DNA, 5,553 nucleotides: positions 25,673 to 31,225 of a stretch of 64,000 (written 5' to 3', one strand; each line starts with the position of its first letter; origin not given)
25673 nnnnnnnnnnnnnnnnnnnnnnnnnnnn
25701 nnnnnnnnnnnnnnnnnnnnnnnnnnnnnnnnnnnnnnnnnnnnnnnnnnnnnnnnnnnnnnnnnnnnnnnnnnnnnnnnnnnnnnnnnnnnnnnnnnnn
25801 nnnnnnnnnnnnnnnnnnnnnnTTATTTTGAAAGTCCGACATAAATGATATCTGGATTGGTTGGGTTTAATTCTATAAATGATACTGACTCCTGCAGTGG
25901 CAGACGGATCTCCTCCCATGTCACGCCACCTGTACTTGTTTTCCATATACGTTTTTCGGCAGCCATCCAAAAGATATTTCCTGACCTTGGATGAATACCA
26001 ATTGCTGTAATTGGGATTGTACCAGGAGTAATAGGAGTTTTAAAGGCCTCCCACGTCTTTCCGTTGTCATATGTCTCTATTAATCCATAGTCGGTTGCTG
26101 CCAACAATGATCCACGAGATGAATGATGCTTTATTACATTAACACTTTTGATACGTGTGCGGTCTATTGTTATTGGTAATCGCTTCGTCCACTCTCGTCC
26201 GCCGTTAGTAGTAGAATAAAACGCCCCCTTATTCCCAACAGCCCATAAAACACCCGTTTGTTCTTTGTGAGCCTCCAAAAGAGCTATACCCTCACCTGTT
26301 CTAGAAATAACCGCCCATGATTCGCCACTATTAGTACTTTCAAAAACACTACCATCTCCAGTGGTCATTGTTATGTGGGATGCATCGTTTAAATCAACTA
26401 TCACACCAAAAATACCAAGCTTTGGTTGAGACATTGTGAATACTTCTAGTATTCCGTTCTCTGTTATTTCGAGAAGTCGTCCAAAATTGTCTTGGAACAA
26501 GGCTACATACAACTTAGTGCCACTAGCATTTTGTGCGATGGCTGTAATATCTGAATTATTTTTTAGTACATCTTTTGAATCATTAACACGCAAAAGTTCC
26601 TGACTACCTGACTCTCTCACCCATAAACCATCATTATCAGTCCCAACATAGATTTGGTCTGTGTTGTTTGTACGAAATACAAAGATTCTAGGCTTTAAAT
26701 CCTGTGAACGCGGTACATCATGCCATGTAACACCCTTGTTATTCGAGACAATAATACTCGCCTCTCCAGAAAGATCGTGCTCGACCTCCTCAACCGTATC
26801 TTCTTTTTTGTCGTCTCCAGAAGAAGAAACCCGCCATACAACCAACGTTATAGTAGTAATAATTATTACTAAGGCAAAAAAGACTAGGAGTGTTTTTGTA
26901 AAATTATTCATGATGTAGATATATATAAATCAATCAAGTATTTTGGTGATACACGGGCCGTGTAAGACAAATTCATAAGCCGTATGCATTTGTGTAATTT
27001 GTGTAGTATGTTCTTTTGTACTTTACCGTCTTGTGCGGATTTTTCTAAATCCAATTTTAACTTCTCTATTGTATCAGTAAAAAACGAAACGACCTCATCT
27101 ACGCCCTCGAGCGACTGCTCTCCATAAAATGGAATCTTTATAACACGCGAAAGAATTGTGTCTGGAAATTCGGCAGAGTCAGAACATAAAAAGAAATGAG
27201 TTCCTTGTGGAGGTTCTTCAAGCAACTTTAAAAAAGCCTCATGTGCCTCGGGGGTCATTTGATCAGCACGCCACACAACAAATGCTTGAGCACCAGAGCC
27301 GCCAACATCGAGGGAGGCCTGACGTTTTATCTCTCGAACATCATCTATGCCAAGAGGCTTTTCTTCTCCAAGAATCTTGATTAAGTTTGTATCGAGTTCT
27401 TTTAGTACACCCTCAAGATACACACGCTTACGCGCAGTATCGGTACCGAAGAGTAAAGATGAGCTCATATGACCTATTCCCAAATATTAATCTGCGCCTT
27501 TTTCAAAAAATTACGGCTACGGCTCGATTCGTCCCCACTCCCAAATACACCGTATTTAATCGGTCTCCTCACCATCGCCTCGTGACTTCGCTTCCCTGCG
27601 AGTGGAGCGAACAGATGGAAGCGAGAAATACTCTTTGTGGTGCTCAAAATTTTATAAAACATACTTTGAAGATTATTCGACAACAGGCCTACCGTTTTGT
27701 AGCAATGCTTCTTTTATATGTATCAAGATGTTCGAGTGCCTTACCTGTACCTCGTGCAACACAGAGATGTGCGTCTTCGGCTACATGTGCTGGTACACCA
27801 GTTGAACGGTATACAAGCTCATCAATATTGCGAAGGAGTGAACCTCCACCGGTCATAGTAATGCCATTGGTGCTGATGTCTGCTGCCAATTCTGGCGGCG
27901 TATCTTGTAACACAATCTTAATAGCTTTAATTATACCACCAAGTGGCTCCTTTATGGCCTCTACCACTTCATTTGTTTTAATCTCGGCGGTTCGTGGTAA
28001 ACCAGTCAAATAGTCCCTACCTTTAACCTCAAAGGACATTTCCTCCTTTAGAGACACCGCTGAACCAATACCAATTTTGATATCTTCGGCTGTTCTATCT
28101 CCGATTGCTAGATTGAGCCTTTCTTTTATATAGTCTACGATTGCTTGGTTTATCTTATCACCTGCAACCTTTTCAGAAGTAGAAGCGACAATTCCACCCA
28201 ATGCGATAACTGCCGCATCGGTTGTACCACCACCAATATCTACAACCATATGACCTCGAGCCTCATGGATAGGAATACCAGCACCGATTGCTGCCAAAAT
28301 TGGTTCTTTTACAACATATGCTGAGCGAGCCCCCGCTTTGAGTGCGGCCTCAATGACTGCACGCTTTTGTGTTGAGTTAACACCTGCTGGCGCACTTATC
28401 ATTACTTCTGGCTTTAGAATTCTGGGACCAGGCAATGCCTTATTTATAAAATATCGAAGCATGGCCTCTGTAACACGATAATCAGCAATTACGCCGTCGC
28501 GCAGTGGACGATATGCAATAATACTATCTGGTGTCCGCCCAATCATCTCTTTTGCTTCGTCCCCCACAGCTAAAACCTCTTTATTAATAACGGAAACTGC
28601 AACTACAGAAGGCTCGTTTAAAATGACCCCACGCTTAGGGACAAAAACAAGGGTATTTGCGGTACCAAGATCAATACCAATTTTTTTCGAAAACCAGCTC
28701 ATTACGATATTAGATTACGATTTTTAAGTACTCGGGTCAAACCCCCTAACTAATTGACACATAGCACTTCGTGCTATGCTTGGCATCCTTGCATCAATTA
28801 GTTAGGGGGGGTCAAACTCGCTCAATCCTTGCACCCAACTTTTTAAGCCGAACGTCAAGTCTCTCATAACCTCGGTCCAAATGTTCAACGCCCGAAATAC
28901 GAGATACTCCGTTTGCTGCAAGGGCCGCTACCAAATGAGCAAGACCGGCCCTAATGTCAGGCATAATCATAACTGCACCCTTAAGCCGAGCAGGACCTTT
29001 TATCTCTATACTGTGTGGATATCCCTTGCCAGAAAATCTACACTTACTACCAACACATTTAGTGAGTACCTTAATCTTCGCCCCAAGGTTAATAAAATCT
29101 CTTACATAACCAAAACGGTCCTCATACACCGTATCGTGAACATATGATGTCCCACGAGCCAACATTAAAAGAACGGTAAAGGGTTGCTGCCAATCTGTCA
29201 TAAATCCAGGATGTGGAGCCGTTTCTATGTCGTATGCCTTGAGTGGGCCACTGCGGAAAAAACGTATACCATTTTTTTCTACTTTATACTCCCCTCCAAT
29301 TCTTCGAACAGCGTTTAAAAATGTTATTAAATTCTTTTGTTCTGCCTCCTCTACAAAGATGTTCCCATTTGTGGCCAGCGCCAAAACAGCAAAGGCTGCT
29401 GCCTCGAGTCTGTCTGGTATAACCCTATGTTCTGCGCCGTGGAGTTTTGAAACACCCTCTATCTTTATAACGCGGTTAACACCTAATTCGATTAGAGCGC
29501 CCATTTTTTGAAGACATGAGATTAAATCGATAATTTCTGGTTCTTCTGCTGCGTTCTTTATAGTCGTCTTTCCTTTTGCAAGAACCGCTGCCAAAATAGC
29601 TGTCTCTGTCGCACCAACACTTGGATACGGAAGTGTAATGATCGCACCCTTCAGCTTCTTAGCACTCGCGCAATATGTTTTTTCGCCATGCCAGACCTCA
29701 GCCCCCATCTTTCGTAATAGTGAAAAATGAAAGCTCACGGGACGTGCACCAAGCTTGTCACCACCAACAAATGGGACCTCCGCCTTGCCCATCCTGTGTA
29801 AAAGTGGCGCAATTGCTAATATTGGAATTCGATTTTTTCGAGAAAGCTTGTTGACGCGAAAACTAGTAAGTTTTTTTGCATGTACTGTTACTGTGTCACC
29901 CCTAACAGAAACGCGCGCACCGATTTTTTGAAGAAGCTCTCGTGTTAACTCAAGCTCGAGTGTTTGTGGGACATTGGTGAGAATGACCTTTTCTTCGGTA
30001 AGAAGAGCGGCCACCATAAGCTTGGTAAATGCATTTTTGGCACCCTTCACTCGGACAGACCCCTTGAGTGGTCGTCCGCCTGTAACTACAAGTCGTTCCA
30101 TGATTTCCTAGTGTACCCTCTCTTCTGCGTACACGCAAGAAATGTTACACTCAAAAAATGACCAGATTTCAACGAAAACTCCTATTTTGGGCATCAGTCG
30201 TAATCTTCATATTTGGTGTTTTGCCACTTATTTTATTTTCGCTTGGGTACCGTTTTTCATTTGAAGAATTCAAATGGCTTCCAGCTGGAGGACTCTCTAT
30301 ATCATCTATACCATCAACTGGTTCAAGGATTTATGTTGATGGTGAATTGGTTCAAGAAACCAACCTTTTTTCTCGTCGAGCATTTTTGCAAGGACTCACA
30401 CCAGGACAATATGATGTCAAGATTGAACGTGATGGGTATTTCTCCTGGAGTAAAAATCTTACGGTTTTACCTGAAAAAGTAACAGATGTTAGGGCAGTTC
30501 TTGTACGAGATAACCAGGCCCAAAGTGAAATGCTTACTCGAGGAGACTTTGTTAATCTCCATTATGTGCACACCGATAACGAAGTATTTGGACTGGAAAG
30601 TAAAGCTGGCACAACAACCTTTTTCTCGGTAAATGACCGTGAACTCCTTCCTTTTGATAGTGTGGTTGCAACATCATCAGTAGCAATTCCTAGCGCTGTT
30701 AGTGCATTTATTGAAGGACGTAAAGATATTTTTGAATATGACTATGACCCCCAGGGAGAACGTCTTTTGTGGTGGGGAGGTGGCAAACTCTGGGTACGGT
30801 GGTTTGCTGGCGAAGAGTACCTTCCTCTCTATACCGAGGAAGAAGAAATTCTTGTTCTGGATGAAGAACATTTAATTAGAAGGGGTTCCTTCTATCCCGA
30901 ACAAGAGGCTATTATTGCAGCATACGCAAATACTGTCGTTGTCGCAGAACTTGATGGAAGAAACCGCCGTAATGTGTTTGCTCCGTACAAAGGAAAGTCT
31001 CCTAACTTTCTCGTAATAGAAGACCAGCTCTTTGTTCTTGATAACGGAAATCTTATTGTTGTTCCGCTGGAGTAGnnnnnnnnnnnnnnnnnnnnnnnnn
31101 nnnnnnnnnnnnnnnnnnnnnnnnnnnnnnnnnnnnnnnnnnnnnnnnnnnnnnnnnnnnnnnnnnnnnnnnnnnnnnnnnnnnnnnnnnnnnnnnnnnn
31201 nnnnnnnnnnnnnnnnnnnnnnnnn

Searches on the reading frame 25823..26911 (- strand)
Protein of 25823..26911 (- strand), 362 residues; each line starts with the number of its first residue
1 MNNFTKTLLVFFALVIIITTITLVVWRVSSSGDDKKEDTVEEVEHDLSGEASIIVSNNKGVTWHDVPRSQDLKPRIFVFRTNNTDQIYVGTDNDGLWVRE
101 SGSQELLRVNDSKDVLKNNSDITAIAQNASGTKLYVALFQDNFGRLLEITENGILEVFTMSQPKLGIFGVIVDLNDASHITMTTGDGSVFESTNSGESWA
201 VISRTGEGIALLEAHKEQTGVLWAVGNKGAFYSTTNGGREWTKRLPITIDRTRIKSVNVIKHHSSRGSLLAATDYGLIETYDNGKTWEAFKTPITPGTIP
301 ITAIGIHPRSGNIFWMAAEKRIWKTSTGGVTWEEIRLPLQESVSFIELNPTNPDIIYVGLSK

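Call 80: search_protein_families(library=pfam, proteins=[window:25823-26911:-], max_evalue=0.0001)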
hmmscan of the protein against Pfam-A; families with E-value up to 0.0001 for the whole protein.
window:25823-26911:- (362 aa): 2 families
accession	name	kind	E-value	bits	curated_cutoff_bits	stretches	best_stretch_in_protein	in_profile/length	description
PF15902.12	Sortilin-Vps10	-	7.2e-15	55.1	33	1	279-356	5-83/446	Sortilin, neurotensin receptor 3,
PF14870.12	PSII_BNR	-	2.5e-08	34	27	0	176-242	114-180/303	Photosynthesis system II assembly factor YCF48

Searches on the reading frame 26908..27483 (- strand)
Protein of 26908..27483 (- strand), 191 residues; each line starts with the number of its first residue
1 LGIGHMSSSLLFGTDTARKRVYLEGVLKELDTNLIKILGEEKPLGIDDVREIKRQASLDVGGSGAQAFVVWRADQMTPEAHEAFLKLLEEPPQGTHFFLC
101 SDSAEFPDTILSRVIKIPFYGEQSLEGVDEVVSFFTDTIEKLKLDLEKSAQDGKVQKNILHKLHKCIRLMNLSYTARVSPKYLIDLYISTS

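Call 80: search_protein_families(library=pfam, proteins=[window:26908-27483:-], max_evalue=0.0001)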
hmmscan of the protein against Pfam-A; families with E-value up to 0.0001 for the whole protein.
window:26908-27483:- (191 aa): 1 family
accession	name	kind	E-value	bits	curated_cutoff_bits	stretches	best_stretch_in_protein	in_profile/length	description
PF13177.12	DNA_pol3_delta2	-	1.6e-16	61.1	27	1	32-119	69-157/161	DNA polymerase III, delta subunit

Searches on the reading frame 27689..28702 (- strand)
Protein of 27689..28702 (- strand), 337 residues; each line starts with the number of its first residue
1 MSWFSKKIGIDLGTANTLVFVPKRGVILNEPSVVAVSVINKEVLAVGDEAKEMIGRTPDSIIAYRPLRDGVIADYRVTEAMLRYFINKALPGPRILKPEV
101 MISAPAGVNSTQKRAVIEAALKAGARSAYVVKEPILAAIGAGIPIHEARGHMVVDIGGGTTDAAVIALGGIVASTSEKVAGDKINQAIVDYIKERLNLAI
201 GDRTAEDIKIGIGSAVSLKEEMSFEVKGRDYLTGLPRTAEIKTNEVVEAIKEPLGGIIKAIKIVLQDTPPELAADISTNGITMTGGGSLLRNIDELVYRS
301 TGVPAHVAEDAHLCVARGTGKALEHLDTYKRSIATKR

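Call 11: search_protein_families(library=pfam, proteins=[window:27689-28702:-], max_evalue=0.001)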
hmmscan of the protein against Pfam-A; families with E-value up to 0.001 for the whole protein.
window:27689-28702:- (337 aa): 6 families
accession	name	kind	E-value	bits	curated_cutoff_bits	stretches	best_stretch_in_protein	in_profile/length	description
PF06723.19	MreB_Mbl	-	5.3e-131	436.7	27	1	6-330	2-326/327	MreB/Mbl protein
PF14450.12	FtsA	-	2.2e-11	44.7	31.8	1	152-310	1-112/127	Cell division protein FtsA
PF00012.26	HSP70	-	1.9e-10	40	20.6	1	99-207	135-249/599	Hsp70 protein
PF00022.25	Actin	-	3.9e-10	39.3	27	1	31-195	31-190/410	Actin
PF08841.16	DDR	-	0.00014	21.5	24.6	1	132-209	116-188/328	Diol dehydratase reactivase ATPase-like domain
PF06277.17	EutA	-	0.00014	21.3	27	0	133-203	124-201/475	Ethanolamine utilisation protein EutA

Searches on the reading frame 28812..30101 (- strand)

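Call 11: search_protein_families(library=pfam, proteins=[window:28812-30101:-], max_evalue=0.001)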
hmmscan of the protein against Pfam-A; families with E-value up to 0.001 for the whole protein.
window:28812-30101:- (429 aa): 1 family
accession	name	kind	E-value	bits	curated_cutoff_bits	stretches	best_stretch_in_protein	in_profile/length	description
PF00275.25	EPSP_synthase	-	2.4e-71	241.1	22.8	1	6-414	1-412/417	EPSP synthase (3-phosphoshikimate 1-carboxyvinyltransferase)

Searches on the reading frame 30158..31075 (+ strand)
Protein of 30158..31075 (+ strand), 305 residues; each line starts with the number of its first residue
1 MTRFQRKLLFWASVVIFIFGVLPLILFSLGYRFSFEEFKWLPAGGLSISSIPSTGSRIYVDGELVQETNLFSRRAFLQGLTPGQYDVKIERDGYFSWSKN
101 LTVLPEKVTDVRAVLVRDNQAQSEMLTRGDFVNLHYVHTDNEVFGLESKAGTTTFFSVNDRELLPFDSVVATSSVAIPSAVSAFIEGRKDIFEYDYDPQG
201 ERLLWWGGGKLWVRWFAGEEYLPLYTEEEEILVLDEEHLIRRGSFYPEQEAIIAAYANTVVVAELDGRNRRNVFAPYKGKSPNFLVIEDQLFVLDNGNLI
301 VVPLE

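Call 11: search_protein_families(library=pfam, proteins=[window:30158-31075:+], max_evalue=0.001)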
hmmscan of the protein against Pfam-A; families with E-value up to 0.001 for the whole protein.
window:30158-31075:+ (305 aa): 1 family
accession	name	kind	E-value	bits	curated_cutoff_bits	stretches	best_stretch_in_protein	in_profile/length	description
PF08308.17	PEGA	-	3.4e-07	30.5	20.8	1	44-117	2-69/71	PEGA domain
